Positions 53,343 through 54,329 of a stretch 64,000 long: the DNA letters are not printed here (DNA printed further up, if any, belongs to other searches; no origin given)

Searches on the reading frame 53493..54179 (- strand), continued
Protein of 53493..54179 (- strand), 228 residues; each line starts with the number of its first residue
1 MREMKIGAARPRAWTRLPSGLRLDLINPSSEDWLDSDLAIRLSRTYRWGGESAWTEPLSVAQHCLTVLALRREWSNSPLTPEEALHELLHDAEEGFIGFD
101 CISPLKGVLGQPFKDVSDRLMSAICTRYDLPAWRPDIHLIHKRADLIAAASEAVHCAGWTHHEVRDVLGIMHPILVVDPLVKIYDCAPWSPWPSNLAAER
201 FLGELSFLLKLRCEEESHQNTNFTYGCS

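Call 31: find_related_loci(query=A1, collection=genome_contigs, flank=5000)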
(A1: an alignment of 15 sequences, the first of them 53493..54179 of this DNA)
Query A1 (228 aa) in genome_contigs; peptide patterns used: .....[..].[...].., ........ (x = any residue, [..] = any of these).
599 stretches matched a pattern (row limit reached: there are more); 382 encode a relative of the query (tblastn E <= 1e-3); the best 80 are kept; 80 distinct loci.
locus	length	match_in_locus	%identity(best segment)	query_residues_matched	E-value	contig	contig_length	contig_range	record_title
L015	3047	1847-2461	69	2-208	2e-91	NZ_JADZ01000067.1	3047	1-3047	Curvibacter gracilis ATCC BAA-807 L880DRAFT_scaffold00061.61_C, whole genome shotgun sequence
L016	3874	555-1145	71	12-208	7e-90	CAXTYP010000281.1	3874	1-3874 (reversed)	MAG TPA_asm: uncultured Acidobacteriaceae bacterium isolate public_SRR2387885_metawrap_bin.3 genome assembly, contig: pu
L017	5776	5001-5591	71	12-208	2e-89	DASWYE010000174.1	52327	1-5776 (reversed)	MAG TPA_asm: Telluria sp. isolate SMAG_U3703 k141_706121, whole genome shotgun sequence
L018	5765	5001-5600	69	9-208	6e-89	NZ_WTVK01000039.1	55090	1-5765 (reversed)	Aromatoleum evansii strain KB740 NODE_39_length_55090_cov_145.654, whole genome shotgun sequence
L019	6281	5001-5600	69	9-208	2e-88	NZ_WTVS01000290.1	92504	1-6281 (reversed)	Aromatoleum toluolicum strain T plasmid pT, whole genome shotgun sequence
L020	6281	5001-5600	69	9-208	2e-88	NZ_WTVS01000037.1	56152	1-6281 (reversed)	Aromatoleum toluolicum strain T NODE_37_length_56152_cov_64.609, whole genome shotgun sequence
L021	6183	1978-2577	69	11-210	4e-88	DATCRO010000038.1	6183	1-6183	MAG TPA_asm: Burkholderiaceae bacterium isolate SMAG_U7281 k141_1012829, whole genome shotgun sequence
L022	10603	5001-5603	69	11-208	1e-86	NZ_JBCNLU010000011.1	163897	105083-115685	MAG: Roseateles sp. isolate SMAGNO57 Contig11, whole genome shotgun sequence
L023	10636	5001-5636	64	12-223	2e-86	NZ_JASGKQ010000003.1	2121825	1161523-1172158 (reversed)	MAG: Roseateles sp. isolate 5N600 JMF-2111-06-0005.ont.bin.600_2, whole genome shotgun sequence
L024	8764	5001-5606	66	12-213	3e-85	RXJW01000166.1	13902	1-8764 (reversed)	MAG: Burkholderiales bacterium isolate AWTP1-25 sample_67_scaffold_740, whole genome shotgun sequence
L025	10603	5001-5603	66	11-208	4e-85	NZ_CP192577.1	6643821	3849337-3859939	Roseateles chitinivorans strain P36 chromosome, complete genome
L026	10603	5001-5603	66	11-208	3e-85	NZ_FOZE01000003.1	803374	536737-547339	Mitsuaria sp. PDC51, whole genome shotgun sequence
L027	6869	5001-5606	66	11-212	6e-85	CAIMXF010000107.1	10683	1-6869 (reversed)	MAG: uncultured beta proteobacterium isolate B4coas_bin-1415 genome assembly, contig: bin-1415:107/631, whole genome sho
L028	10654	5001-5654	63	10-227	2e-83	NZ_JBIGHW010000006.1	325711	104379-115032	Pelomonas margarita strain LKC17W NODE_6_length_325711_cov_57.616858, whole genome shotgun sequence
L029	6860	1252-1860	66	11-210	7e-83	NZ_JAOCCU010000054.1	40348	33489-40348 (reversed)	Mitsuaria sp. GD03876 54, whole genome shotgun sequence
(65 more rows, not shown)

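Call 41: predict_structure(alignment_id=A1)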
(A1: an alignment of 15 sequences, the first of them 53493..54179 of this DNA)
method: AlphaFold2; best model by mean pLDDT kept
length: 228 residues; sequences in the alignment: 15
mean_pLDDT: 79.8   pTM: 0.80
mean pLDDT of the five models: 79.8, 75.3, 72.3, 71.8, 71.3
residues with pLDDT >= 90: 98; 70-90: 78; 50-70: 21; < 50: 31
segments of 3 or more residues with pLDDT < 50: 1-25, 223-228
pLDDT, mean of each block of 10 residues (from residue 1): 36 38 53 87 79 78 96 89 93 76 67 83 90 88 93 89 88 95 94 95 97 79 46
secondary structure, 60 per line:
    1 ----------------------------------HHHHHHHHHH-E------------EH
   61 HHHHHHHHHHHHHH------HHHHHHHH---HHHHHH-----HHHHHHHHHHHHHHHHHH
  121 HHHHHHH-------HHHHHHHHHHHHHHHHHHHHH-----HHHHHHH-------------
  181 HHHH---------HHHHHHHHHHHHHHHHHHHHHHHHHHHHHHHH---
elements in order: H35-44 H60-74 H81-88 H92-97 H103-127 H135-155 H161-167 H181-184 H194-225

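Call 45: fold_search(model_id=the predicted structure, library=pdb)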
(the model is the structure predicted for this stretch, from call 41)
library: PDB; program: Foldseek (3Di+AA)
matches with E <= 10: 75; with E <= 0.001: 4
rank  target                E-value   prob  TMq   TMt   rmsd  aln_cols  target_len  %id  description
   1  2gz4_D                4.9e-10  1.00  0.73  0.84   4.9       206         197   35  1.5 A Crystal Structure of a Protein of Unknown Function ATU1052 from Agrobacterium tumefaciens (released 2006-06-20)
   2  2gz4_C                6.2e-10  1.00  0.72  0.83   5.1       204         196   36  1.5 A Crystal Structure of a Protein of Unknown Function ATU1052 from Agrobacterium tumefaciens (released 2006-06-20)
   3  2gz4_B                7.8e-10  1.00  0.72  0.83   5.1       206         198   36  1.5 A Crystal Structure of a Protein of Unknown Function ATU1052 from Agrobacterium tumefaciens (released 2006-06-20)
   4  2gz4_A                8.2e-10  1.00  0.73  0.82   5.1       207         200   36  1.5 A Crystal Structure of a Protein of Unknown Function ATU1052 from Agrobacterium tumefaciens (released 2006-06-20)
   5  5tka                  8.9e-02  0.98  0.36  0.47   9.2       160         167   22  Structure of the HD-domain phosphohydrolase OxsA (released 2016-11-16)
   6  1ynb_A                3.0e-01  0.94  0.40  0.52   6.6       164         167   18  crystal structure of genomics APC5600 (released 2005-03-08)
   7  5mqq_D                5.2e-01  0.10  0.15  0.17  13.5       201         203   14  Transcriptional repressor AmtR of corynebacterium glutamicum (released 2017-03-15)
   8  4l7w                  7.7e-01  0.54  0.32  0.38  17.7       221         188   15  Crystal structure mutant H77A of human HD domain-containing protein 2, Genomics Consortium (NESG) Target HR6723 (released 2013-07-03)
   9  2pau_A                8.1e-01  0.72  0.38  0.46   6.7       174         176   17  Crystal structure of the 5'-deoxynucleotidase YfbR mutant E72A complexed with Co(2+) and dAMP (released 2008-03-04)
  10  4dmb_A                8.1e-01  0.72  0.39  0.46  18.3       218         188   17  X-ray structure of human hepatitus C virus NS5A-transactivated protein 2 at the resolution 1.9A, Northeast Structural  (released 2012-04-04)
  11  4l7e_A                8.5e-01  0.60  0.37  0.44  17.8       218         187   17  Three dimensional structure of mutant D78A of human HD domain-containing protein 2, Genomics Consortium (NESG) Target  (released 2013-07-24)
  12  4l1j_A                1.2e+00  0.51  0.36  0.43  19.0       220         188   17  Three dimensional structure of mutant D143A of human HD domain-containing protein 2, Northeast Structural Genomics Con (released 2013-06-19)
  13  4l7e_B                1.2e+00  0.51  0.37  0.43  17.5       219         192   16  Three dimensional structure of mutant D78A of human HD domain-containing protein 2, Genomics Consortium (NESG) Target  (released 2013-07-24)
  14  1yoy                  1.3e+00  0.33  0.31  0.45   9.3       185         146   15  Predicted coding region AF1432 from Archaeoglobus Fulgidus (released 2005-02-08)
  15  2par_A                1.4e+00  0.41  0.38  0.47  10.4       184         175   16  Crystal structure of the 5'-deoxynucleotidase YfbR mutant E72A complexed with Co(2+) and TMP (released 2008-03-04)
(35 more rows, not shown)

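Call 54: find_encoding_contigs(protein=P0004, flank=5000, max_places=2)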
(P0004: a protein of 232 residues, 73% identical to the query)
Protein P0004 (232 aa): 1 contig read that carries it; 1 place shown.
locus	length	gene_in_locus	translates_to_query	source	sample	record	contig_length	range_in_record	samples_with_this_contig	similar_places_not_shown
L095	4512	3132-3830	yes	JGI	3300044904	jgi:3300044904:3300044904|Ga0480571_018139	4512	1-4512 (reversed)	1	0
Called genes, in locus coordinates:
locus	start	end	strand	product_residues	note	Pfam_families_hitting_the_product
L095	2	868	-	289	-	?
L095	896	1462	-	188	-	PF12728:HTH_17, PF13411:MerR_1 (faint), PF00072:Response_reg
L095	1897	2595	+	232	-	PF01738:DLH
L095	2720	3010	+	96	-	PF00929:RNase_T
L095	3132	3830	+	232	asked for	-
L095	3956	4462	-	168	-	-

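Call 55: find_encoding_contigs(protein=P0013, flank=6000, max_places=2)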
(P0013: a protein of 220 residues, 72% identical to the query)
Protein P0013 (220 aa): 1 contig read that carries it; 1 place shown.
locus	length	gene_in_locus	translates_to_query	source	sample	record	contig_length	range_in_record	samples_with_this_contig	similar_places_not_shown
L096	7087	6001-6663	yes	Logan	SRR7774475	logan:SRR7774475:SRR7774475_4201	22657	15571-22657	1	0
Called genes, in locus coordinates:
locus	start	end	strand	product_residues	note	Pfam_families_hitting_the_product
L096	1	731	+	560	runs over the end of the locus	PF06414:Zeta_toxin, PF13191:AAA_16 (weak), PF13238:AAA_18 (weak), PF13671:AAA_33, PF13207:AAA_17 (weak), PF18790:KfrB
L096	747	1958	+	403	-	PF06666:DUF1173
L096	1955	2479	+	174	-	PF18143:HAD_SAK_2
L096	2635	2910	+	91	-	PF00216:Bac_DNA_binding, PF18291:HU-HIG (weak)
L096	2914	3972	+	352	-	PF00691:OmpA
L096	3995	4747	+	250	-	-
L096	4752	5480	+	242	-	-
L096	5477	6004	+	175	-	PF13650:Asp_protease_2, PF13975:gag-asp_proteas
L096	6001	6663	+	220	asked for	-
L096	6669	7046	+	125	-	-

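Call 57: search_dna_similar(query=window:53493-54179:-, collection=phages, mode=protein, max_rows=25, max_evalue=0.001, rows=spread)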
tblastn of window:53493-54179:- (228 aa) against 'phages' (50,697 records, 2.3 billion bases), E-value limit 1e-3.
Records with a match: 7; places in all: 7; records where one place covers at least 80% of the query: 0.
Best place of each record, by identity: <60% 7.
By first word of the organism name: Pseudomonas 5; Mesorhizobium 1; Roseobacter 1.
By host as written in the record: Pseudomonas aeruginosa PA14 2; Pseudomonas aeruginosa 135 1; Pseudomonas aeruginosa F038 1; Pseudomonas aeruginosa 1; Mesorhizobium loti R7ANS 1; Roseobacter denitrificans OCh 114 1.
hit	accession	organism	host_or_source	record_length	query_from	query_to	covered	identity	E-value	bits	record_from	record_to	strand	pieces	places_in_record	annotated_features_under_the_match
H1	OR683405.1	Pseudomonas phage Lodos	Pseudomonas aeruginosa 135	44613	11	152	62%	38.0%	1e-5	51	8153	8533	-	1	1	HD superfamily hydrolase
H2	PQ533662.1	Pseudomonas phage Presto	Pseudomonas aeruginosa PA14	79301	11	152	62%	38.0%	1e-5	51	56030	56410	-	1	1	hypothetical protein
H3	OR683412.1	Pseudomonas phage Turba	Pseudomonas aeruginosa F038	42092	11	152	62%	38.0%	1e-5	51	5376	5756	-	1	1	putative HD superfamily hydrolase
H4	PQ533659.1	Pseudomonas phage Meadow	Pseudomonas aeruginosa PA14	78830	11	152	62%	37.3%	3e-5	50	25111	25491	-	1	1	hypothetical protein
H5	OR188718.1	Pseudomonas phage LPPA56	Pseudomonas aeruginosa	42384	11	152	62%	33.8%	3e-4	47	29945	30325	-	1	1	hypothetical protein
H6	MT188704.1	Mesorhizobium phage Cp1R7A-A1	Mesorhizobium loti R7ANS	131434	14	153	61%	30.7%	7e-9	61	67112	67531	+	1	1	hypothetical protein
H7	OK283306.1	Roseobacter phage RDJL6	Roseobacter denitrificans OCh 114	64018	1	130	57%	32.6%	8e-4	46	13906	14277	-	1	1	hydrolase of HD superfamily | hypothetical protein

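Call 58: search_dna_similar(query=window:53493-54179:-, collection=plasmids, mode=protein, max_rows=25, max_evalue=0.00001, rows=spread)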
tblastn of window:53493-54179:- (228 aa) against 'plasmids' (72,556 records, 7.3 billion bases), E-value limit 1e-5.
Records with a match: 29; places in all: 33; records where one place covers at least 80% of the query: 29.
Best place of each record, by identity: 60-80% 10; <60% 19.
By first word of the organism name: Acidovorax 4; Sinorhizobium 4; Methylosinus 3; Polymorphobacter 3; Cupriavidus 2; Massilia 2; Methylocella 2; Pandoraea 1; Comamonas 1; Ralstonia 1; and 6 more.
By predicted mobility (MOB-suite, as given by PLSDB): non-mobilizable 13; conjugative 9; mobilizable 7.
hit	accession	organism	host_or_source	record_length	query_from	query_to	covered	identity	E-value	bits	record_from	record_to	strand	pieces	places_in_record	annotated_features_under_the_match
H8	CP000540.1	Acidovorax sp. JS42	-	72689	9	208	88%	72.0%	5e-81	270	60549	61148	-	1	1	metal dependent phosphohydrolase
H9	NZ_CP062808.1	Cupriavidus basilensis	Cell culture,Sediment of a freshwater ...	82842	2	208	91%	69.1%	4e-78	262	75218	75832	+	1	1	phosphohydrolase | retropepsin-like aspartic protease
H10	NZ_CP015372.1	Pandoraea pnomenusa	mixed culture,bioreactor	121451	9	208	88%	71.0%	1e-79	266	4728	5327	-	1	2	hypothetical protein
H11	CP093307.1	Ralstonia insidiosa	-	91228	4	212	92%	66.2%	1e-54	238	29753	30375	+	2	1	hypothetical protein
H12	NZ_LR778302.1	Denitratisoma oestradiolicum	-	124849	11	208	87%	69.7%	1e-76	257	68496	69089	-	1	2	phosphohydrolase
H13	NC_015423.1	Alicycliphilus denitrificans K601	anaerobic sewer sludge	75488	9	208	88%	69.0%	3e-77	259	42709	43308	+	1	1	phosphohydrolase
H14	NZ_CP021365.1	Acidovorax carolinensis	-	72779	9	208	88%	69.0%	3e-76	256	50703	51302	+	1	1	phosphohydrolase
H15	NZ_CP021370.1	Acidovorax carolinensis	-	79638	9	208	88%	69.0%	3e-76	256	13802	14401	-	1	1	phosphohydrolase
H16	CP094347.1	[Acidovorax] ebreus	cell culture,soil in South China ...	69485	12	208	86%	69.5%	5e-76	256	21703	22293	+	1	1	phosphohydrolase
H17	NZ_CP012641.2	Massilia sp. WG5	cell culture,soil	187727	4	201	87%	57.1%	2e-59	208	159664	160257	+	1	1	phosphohydrolase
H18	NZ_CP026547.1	Cupriavidus metallidurans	single cell,soil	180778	11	210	88%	55.2%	6e-56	198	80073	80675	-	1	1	phosphohydrolase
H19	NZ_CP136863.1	Methylocapsa polymorpha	Shagnum peat sample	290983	10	217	91%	51.4%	7e-44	164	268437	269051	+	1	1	hypothetical protein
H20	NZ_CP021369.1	Acidovorax carolinensis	-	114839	11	208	87%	53.8%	7e-51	184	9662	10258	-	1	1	phosphohydrolase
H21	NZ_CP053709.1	Lichenicola cladoniae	Cladonia borealis,cell culture,lichen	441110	12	209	87%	53.8%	1e-49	180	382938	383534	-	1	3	hypothetical protein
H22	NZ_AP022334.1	Methylosinus sp. C49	-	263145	12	208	86%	52.8%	1e-43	162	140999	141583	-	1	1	hypothetical protein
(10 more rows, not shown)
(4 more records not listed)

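Call 70: get_annotated_region(hit=H8, flank=7000)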
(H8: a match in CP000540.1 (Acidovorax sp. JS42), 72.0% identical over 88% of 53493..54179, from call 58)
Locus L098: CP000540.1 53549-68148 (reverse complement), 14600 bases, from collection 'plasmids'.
description: Acidovorax sp. JS42 plasmid pAOVO01, complete sequence
organism: Acidovorax sp. JS42 (NCBI taxid 232721)
taxonomy: Bacteria; Pseudomonadota; Betaproteobacteria; Burkholderiales; Comamonadaceae; Acidovorax; Acidovorax sp. JS42
host: -; source: -; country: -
typing (MOB-suite, as given by PLSDB): conjugative; replicon rep_cluster_1864; relaxase MOBF; mating-pair formation MPF_F
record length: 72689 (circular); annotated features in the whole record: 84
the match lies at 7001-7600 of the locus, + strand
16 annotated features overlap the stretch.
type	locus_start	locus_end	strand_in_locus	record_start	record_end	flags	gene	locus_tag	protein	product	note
CDS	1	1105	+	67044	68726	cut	-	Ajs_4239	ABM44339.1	Zeta toxin family protein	-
CDS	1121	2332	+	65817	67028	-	-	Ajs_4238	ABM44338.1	protein of unknown function DUF1173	-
CDS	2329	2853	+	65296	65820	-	-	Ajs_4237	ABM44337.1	hypothetical protein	-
CDS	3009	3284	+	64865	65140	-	-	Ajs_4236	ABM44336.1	histone family protein DNA-binding protein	-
CDS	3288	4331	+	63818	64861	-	-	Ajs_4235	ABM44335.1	OmpA/MotB domain protein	-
CDS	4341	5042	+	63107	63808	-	-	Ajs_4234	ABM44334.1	conserved hypothetical protein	-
CDS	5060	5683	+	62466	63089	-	-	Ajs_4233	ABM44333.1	NERD domain protein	-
CDS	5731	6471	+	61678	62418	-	-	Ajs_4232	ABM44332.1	hypothetical protein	-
CDS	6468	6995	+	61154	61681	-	-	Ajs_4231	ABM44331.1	aspartyl protease-like protein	-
CDS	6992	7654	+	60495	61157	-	-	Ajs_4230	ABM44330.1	metal dependent phosphohydrolase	-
CDS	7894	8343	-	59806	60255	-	-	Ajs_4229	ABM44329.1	hypothetical protein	-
CDS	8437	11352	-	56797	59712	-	-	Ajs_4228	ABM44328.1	transposase Tn3 family protein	-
CDS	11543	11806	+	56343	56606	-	-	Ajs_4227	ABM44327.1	conserved hypothetical protein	-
CDS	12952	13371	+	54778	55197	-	-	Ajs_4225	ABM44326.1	hypothetical protein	-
CDS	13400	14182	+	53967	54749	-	-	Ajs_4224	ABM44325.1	Cobyrinic acid a,c-diamide synthase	-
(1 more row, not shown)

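Call 71: get_annotated_region(hit=H17, flank=6000)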
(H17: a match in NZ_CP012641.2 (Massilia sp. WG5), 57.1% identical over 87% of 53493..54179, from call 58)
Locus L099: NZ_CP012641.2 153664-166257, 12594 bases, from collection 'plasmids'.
description: Massilia sp. WG5 plasmid unnamed 1, complete sequence
organism: Massilia sp. WG5 (NCBI taxid 1707785)
taxonomy: Bacteria; Pseudomonadota; Betaproteobacteria; Burkholderiales; Oxalobacteraceae; Massilia; Massilia sp. WG5
host: -; source: cell culture,soil; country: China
typing (MOB-suite, as given by PLSDB): mobilizable; relaxase MOBF
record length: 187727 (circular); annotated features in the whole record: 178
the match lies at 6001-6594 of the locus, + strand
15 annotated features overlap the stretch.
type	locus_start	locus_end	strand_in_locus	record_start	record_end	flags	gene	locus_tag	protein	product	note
CDS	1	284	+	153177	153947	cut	-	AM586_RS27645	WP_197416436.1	phosphoadenosine phosphosulfate reductase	-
CDS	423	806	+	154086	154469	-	-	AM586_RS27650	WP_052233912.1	hypothetical protein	-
CDS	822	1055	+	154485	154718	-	-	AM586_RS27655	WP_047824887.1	hypothetical protein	-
CDS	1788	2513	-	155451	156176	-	-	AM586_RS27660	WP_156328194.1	phosphoribosyltransferase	-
CDS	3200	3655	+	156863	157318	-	-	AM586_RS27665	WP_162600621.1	single-stranded DNA-binding protein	-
CDS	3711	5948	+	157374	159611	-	-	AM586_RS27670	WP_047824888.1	ParB/RepB/Spo0J family partition protein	-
CDS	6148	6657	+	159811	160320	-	-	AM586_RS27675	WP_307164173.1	phosphohydrolase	-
CDS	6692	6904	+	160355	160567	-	-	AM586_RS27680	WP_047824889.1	hypothetical protein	-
CDS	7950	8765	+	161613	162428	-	-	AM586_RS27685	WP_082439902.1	DNA methyltransferase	-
CDS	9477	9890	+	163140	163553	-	-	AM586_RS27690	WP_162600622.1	hypothetical protein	-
CDS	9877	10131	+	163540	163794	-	-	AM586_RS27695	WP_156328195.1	hypothetical protein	-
CDS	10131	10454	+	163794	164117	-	-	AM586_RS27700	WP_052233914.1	hypothetical protein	-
CDS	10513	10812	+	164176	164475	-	-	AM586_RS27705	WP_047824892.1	hypothetical protein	-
CDS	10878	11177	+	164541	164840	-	-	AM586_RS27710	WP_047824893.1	hypothetical protein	-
CDS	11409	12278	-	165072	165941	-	-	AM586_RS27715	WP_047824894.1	hypothetical protein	-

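Call 82: search_protein_families(library=pfam, proteins=[L001:11305-11574:+], max_evalue=0.05)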
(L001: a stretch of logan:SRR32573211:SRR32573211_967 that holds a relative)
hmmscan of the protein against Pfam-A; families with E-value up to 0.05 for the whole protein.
L001:11305-11574:+ (89 aa): 1 family
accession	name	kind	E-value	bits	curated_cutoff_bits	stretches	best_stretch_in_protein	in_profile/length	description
PF04266.20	ASCH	-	0.0044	18.1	21.2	1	6-35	1-27/103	ASCH domain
